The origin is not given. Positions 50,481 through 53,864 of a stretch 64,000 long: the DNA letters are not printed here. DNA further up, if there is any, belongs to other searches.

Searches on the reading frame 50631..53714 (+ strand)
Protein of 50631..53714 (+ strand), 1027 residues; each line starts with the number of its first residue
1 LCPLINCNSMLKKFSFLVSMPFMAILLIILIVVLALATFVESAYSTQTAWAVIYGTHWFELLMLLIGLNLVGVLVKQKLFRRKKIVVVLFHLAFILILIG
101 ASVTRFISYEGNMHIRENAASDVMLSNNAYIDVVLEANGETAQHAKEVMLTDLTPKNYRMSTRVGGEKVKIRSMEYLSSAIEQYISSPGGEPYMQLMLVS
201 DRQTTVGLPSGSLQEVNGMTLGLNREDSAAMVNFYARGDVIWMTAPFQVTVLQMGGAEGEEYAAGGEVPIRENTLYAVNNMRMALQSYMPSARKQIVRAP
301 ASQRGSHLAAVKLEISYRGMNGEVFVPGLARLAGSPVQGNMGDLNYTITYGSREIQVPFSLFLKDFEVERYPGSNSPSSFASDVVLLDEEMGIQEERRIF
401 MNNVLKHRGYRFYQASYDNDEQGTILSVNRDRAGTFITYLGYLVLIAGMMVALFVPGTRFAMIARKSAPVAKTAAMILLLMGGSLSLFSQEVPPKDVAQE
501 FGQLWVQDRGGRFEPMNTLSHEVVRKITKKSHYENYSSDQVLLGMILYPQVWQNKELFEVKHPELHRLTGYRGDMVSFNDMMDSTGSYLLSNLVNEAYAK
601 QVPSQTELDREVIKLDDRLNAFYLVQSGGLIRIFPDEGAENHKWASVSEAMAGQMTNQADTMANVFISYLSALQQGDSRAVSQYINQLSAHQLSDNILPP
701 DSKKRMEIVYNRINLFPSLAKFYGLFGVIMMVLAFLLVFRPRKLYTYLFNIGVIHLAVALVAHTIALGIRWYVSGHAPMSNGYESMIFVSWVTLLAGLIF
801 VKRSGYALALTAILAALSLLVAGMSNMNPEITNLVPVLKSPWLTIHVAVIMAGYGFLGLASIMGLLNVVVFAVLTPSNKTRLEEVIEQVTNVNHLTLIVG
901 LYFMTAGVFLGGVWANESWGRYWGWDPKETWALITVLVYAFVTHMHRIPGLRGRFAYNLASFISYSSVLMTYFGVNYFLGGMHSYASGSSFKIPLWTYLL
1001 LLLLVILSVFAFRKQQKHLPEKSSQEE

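Call 49: search_protein_families(library=pfam, proteins=[window:50631-53714:+], max_evalue=0.00001)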
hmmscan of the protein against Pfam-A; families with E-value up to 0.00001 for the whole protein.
window:50631-53714:+ (1027 aa): 2 families
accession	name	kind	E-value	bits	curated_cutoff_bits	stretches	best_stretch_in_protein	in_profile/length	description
PF01578.25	Cytochrom_C_asm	-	5.5e-38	131.2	29.9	1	779-983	1-212/212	Cytochrome C assembly protein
PF05140.19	ResB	-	7.2e-21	75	24.6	1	347-420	195-268/486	ResB-like family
